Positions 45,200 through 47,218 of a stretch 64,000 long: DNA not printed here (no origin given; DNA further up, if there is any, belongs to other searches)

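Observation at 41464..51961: Archaeal type-IV-pilus-like operon with five pilin-like genes and unnamed accessory genes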

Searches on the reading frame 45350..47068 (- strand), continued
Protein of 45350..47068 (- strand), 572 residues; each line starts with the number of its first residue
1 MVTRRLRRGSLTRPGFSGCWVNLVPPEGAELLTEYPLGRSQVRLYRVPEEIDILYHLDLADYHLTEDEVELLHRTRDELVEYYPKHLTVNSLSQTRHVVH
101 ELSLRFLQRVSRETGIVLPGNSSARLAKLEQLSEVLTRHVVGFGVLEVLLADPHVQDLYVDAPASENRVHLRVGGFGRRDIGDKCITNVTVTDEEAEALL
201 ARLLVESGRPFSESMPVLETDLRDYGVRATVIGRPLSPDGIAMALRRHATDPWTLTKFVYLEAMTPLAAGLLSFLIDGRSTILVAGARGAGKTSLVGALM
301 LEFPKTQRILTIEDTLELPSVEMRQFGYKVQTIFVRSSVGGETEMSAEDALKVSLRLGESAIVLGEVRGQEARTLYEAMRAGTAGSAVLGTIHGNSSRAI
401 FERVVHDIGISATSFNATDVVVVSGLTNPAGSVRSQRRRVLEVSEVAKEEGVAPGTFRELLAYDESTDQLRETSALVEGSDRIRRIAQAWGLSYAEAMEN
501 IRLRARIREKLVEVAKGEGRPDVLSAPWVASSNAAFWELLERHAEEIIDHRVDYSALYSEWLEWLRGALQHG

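Call 45: search_solved_structures(query=window:45350-47068:-, max_evalue=1e-10, show_alignments=0)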
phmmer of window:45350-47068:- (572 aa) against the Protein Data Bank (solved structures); distinct sequences matched with E-value up to 1e-10: 8.
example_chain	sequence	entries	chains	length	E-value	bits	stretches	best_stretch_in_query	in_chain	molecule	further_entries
8rkd_E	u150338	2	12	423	3e-31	112.2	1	117-464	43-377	Pilus assembly ATPase CpaF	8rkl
8rjf_A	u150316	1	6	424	3.1e-31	112.1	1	117-464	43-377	Pilus assembly ATPase CpaF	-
9e24_A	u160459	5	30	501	3.2e-31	112.1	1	116-464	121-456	CpaF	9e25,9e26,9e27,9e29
2oap_1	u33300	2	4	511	1.3e-25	93.5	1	66-510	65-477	Type II secretion system protein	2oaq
4ii7_A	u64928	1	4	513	6.8e-22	81.3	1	141-506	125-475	FlaI ATPase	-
4ihq_A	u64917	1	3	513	4.6e-21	78.6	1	141-506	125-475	FlaI ATPase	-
6bge_A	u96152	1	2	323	1.2e-11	47.5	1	278-409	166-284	VirB11-like protein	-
1g6o_A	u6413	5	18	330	1.3e-11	47.4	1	278-409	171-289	CAG-ALPHA | virB11 homolog | Cag-alfa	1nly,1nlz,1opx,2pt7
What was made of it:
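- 45350..47740 (-): g5: 796-aa secretion-superfamily ATPase. Layout: Zn ribbon (aa 3-23), Pro-rich tether (about aa 30-200), N-domain, then the T2SSE core (Walker A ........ at 510, with Asp, Walker B and His boxes). PDB relatives CpaF, AfGspE and FlaI (call 45).
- Closest known: Bacterial minor-pilin/PilY1 priming complexes and the Tad pilus motor CpaF. Same: CpaF is the best solved-structure relative of the ATPase core (call 45).
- Against this: 112 bits to CpaF, 93 to AfGspE (clade 2) and 81 to FlaI (clade 3) (call 45). The best PDB hit is CpaF (call 45).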

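Call 48: get_annotated_region(hit=H1, flank=8000)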
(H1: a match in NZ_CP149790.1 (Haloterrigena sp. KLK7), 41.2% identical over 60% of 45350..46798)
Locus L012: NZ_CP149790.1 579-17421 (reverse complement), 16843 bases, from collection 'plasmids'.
description: Haloterrigena sp. KLK7 plasmid unnamed3, complete sequence
organism: Haloterrigena sp. KLK7 (NCBI taxid 3132747)
taxonomy: Archaea; Euryarchaeota; Halobacteria; Halobacteriales; Natrialbaceae; Haloterrigena; Haloterrigena sp. KLK7
host: -; source: cell culture,salt lake; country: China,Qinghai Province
typing (MOB-suite, as given by PLSDB): non-mobilizable
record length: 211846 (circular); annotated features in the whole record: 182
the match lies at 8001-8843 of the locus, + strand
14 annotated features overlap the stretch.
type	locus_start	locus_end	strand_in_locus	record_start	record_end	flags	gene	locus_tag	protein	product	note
CDS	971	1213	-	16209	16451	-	-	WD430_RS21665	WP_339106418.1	hypothetical protein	-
CDS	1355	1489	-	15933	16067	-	-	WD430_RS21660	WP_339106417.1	hypothetical protein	-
CDS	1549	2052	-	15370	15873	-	-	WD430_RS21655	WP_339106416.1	SHOCT domain-containing protein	-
CDS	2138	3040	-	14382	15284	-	-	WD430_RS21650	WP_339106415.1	ribonucleotide-diphosphate reductase subunit beta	GO:0009263 - deoxyribonucleotide biosynthetic process [Evidence IEA]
CDS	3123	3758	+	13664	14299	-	-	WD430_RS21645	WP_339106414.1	helix-turn-helix domain-containing protein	-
CDS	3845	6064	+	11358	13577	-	-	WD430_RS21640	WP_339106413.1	AAA family ATPase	-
CDS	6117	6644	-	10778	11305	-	-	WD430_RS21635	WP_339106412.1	hypothetical protein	-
CDS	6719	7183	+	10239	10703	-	-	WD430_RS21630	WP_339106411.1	hypothetical protein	-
CDS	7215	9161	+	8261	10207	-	-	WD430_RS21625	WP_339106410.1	type II/IV secretion system ATPase subunit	-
CDS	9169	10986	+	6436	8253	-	-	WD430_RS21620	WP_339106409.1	secretion system protein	-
CDS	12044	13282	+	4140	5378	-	-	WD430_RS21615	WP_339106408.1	orc1/cdc6 family replication initiation protein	-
CDS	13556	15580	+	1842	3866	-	-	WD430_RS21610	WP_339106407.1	DEAD/DEAH box helicase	-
CDS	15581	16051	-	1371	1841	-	-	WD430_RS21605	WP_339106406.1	hypothetical protein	-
CDS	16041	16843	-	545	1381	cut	-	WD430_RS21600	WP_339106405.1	ParA family protein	-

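Call 70: search_protein_families(library=pfam, proteins=[L011:7116-7643:-, L011:7718-8182:+, L011:8215-10161:+, L011:10169-11983:+, L005:7780-8189:-, L005:8230-8781:-, L005:8778-9290:-, L005:13802-14497:+, L005:12123-13701:+], max_evalue=1)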
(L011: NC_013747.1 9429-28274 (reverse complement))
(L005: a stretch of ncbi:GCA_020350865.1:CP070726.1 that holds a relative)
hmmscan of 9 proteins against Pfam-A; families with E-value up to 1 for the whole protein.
L011:7116-7643:- (175 aa): 4 families
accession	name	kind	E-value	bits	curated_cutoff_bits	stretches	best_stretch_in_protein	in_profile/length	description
PF24107.1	DUF7382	-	2e-09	37.6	27.4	1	62-120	4-58/65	Domain of unknown function (DUF7382)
PF02369.22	Big_1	-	0.096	13.2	34.9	1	75-112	11-51/93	Bacterial Ig-like domain (group 1)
PF11589.14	DUF3244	-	0.099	13.1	25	1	63-106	21-64/96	Domain of unknown function (DUF3244)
PF03544.19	TonB_C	-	0.3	12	24.6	1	74-111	8-45/79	Gram-negative bacterial TonB protein C-terminal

L011:7718-8182:+ (154 aa): 1 family
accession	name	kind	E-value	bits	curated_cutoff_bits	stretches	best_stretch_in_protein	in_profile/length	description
PF23993.1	DUF7311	-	8.5e-51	172.9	27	1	1-151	1-149/150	Domain of unknown function (DUF7311)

L011:8215-10161:+ (648 aa): 12 families
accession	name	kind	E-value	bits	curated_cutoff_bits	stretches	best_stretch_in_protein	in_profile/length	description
PF00437.27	T2SSE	-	4.5e-20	72.1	24.9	1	285-540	25-268/370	Type II/IV secretion system protein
PF00005.33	ABC_tran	-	0.00026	22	25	1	399-489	7-80/137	ABC transporter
PF13401.12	AAA_22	-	0.0037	18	27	1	406-488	8-92/130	AAA domain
PF25199.1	nSTAND_NTPase5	-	0.0063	16.8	34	1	406-441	44-80/145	Novel STAND NTPase 5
PF13191.12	AAA_16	-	0.012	16.6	32.6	1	405-500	26-119/167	AAA ATPase domain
PF13555.12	AAA_29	-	0.019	15.1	27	1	401-431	20-50/61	P-loop containing region of AAA domain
PF06414.18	Zeta_toxin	-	0.032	14.1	22.3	1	401-436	14-49/199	Zeta toxin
PF13173.12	AAA_14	-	0.063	13.7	27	1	407-438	6-39/129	AAA domain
PF00009.33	GTP_EFTU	-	0.077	13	26.5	1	407-431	7-31/188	Elongation factor Tu GTP binding domain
PF02492.25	cobW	-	0.11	12.5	20.7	1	407-442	4-40/180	CobW/HypB/UreG, nucleotide-binding domain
PF01580.24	FtsK_SpoIIIE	-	0.16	11.8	24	1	404-427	38-63/221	FtsK/SpoIIIE family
PF20720.3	nSTAND3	-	0.22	11.7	27.2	1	405-434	19-49/155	Novel STAND NTPase 3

L011:10169-11983:+ (604 aa): 1 family
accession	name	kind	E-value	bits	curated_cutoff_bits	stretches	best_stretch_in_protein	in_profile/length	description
PF00482.28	T2SSF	-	0.69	10.3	25.2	1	397-504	9-109/125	Type II secretion system (T2SS), protein F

L005:7780-8189:- (136 aa): 1 family
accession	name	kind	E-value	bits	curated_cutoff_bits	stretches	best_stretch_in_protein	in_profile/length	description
PF23957.1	DUF7286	-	1e-05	24.6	27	1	24-56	1-33/1000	Family of unknown function (DUF7286)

L005:8230-8781:- (183 aa): 1 family
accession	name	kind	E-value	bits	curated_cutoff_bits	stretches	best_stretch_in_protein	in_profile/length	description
PF12187.14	VirArc_Nuclease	-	0.0078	16.2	20.1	1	108-152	54-97/190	Viral/Archaeal nuclease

L005:8778-9290:- (170 aa): 1 family
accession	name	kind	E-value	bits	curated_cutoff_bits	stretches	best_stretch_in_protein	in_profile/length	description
PF23956.1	DUF7285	-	0.11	13.6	27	1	93-167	52-112/112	Family of unknown function (DUF7285)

L005:13802-14497:+ (231 aa): 1 family
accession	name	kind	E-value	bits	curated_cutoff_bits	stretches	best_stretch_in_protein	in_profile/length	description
PF16083.10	Phage_holin_3_3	-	0.12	12.9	28.4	0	50-88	6-44/78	LydA holin phage, holin superfamily III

L005:12123-13701:+ (526 aa): 6 families
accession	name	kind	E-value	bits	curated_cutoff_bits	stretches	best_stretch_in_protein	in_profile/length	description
PF00482.28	T2SSF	-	0.00042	20.7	25.2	1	143-276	2-125/125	Type II secretion system (T2SS), protein F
PF24838.2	8xMP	-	0.00048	20.4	30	1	350-459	20-124/136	Octameric membrane protein family (8xMP)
PF01988.24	VIT1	-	0.015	15.6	28.1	1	3-123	60-185/214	VIT family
PF20990.2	DUF2207_C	-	0.04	14.1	33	1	15-114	79-184/247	Predicted membrane protein (DUF2207) C-terminal domain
PF02322.20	Cyt_bd_oxida_II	-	0.05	13.4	35.6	1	68-148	199-282/302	Cytochrome bd terminal oxidase subunit II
PF19762.4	DUF6249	-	0.07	13.5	33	1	352-400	59-102/104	Domain of unknown function (DUF6249)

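Call 79: find_encoding_contigs(protein=P0006, flank=10000, max_places=1)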
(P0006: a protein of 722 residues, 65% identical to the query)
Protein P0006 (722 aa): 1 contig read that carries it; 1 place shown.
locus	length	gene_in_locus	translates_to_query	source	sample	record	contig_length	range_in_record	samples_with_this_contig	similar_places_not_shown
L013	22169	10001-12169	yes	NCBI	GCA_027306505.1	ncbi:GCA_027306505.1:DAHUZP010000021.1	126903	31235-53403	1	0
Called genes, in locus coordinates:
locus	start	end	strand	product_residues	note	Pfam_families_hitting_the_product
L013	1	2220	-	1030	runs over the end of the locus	-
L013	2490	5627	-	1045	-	-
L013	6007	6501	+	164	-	-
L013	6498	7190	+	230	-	-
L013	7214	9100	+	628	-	PF00041:fn3 (faint)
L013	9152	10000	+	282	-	-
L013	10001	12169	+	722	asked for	PF13240:Zn_Ribbon_1 (weak), PF00437:T2SSE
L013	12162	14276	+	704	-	PF00482:T2SSF (faint)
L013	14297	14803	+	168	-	-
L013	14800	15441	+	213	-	-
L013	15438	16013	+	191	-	-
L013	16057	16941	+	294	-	-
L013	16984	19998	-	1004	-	-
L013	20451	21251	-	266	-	PF00795:CN_hydrolase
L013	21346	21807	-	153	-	-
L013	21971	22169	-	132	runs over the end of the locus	-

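Call 80: find_encoding_contigs(protein=P0055, flank=10000, max_places=1)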
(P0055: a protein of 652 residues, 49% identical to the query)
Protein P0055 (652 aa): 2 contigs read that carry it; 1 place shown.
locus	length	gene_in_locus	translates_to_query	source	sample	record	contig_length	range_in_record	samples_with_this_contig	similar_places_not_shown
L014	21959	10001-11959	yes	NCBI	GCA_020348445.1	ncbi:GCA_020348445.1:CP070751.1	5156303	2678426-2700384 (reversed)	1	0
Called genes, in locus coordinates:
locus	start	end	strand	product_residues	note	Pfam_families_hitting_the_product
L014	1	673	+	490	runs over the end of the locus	PF13088:BNR_2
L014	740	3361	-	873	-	PF00082:Peptidase_S8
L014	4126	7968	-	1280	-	-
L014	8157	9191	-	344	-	PF21347:DUF3108_like (weak)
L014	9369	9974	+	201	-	-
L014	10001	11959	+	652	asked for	PF00437:T2SSE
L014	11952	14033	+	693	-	-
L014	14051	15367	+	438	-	PF01935:DUF87, PF05872:HerA_C (faint)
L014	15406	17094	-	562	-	PF06739:SBBP (weak)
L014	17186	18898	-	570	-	PF07494:Reg_prop (faint), PF06739:SBBP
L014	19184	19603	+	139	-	-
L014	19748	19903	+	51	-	-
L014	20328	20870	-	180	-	-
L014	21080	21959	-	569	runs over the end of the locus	PF06739:SBBP (weak)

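Call 85: search_protein_families(library=pfam, proteins=[L006:21054-21608:-, L008:5576-6133:-, L013:14297-14803:+, L013:6007-6501:+, L013:6498-7190:+, L013:14800-15441:+, L013:15438-16013:+, L013:16057-16941:+, L013:9152-10000:+], max_evalue=10)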
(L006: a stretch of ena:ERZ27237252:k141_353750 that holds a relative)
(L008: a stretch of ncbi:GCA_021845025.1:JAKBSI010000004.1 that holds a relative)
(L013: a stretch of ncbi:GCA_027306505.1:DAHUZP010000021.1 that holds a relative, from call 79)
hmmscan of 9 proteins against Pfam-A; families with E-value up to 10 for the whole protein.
L006:21054-21608:- (184 aa): 4 families
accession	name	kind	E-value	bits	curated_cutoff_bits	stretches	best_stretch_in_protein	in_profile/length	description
PF02369.22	Big_1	-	6.6e-06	26.6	34.9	1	86-171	10-87/93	Bacterial Ig-like domain (group 1)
PF13620.12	CarboxypepD_reg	-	0.012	16.4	32.3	1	100-146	5-46/82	Carboxypeptidase regulatory-like domain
PF05688.17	BIg21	-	0.055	14.5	27.4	1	96-183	5-81/109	Bacterial Immunoglobulin-like 21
PF06305.16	LapA_dom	-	0.39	11.1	28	1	16-40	18-43/64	Lipopolysaccharide assembly protein A domain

L008:5576-6133:- (185 aa): 5 families
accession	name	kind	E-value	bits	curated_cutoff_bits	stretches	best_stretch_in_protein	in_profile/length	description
PF02369.22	Big_1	-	5.4e-05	23.7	34.9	1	96-170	19-87/93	Bacterial Ig-like domain (group 1)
PF24025.1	Ig_DR_A0283-like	-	0.0081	16.9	27.1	1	98-144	9-53/102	DR_A0283-like, Ig-like domain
PF24107.1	DUF7382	-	0.025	14.9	27.4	1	97-140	21-63/65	Domain of unknown function (DUF7382)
PF06715.18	Gp5_C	-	0.33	11.6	20.4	1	48-64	1-17/24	Gp5 C-terminal repeat (3 copies)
PF07790.16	Pilin_N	-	0.65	11.3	25.2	1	16-62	8-56/78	Archaeal Type IV pilin, N-terminal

L013:14297-14803:+ (168 aa): 1 family
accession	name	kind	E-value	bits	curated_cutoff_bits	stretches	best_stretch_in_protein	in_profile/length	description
PF14030.11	DUF4245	-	0.064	13.7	30.1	1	31-102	6-75/165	Protein of unknown function (DUF4245)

L013:6007-6501:+ (164 aa): 2 families
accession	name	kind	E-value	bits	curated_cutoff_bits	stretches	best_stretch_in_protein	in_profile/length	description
PF10345.15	Cohesin_load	-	0.032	13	25.8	1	27-77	295-335/585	Cohesin loading factor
PF04114.19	Gaa1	-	0.048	13.2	28.6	1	34-90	144-201/497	Gaa1-like, GPI transamidase component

L013:6498-7190:+ (230 aa): 0 families

L013:14800-15441:+ (213 aa): 3 families
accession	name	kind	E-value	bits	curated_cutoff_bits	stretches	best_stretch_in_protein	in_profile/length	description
PF18835.7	Beta_helix_2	-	0.11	12.7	30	1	129-166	5-46/68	Beta helix repeat of Inulin fructotransferase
PF11773.13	ComGE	-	0.16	12.3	25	1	35-82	3-50/82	Competence system putative prepilin ComGE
PF15102.11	TMEM154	-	1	9.6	30.3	1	38-87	65-114/153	TMEM154 protein family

L013:15438-16013:+ (191 aa): 1 family
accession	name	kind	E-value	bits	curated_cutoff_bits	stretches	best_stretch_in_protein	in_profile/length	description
PF23928.1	DUF7266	-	0.1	12.7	27.6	1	32-103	31-96/145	Family of unknown function (DUF7266)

L013:16057-16941:+ (294 aa): 8 families
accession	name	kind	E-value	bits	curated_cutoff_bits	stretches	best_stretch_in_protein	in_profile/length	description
PF13240.11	Zn_Ribbon_1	-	2.9e-05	24.2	25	1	271-291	2-22/23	zinc-ribbon domain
PF12773.13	DZR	-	0.0004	20.9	27.3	1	268-289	24-45/45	Double zinc ribbon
PF13248.11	Zn_ribbon_3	-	0.00041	20.2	27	1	267-290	1-24/26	zinc-ribbon domain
PF10571.15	UPF0547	-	0.0019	18.7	29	1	269-289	1-21/26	Uncharacterised protein family UPF0547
PF24460.1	DUF7575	-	0.0031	17.3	28.5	1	269-292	4-27/28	Domain of unknown function (DUF7575)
PF17032.10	Zn_ribbon_15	-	0.0055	17.9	28.9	1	265-289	49-73/73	zinc-ribbon family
PF18912.6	DZR_2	-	0.055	13.8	27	1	270-292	9-31/56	Double zinc ribbon domain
PF24463.1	DUF7577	-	0.58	10.3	28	1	270-291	4-25/27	Domain of unknown function (DUF7577)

L013:9152-10000:+ (282 aa): 3 families
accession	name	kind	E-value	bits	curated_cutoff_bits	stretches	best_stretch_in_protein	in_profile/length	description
PF05960.17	DUF885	-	0.099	12.7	32.4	1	82-173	102-197/532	Bacterial protein of unknown function (DUF885)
PF09006.16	Surfac_D-trimer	-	0.23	11.8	22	1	164-190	7-33/46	Lung surfactant protein D coiled-coil trimerisation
PF21848.1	DUF6907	-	1.5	9.8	26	1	132-174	68-112/116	Domain of unknown function (DUF6907)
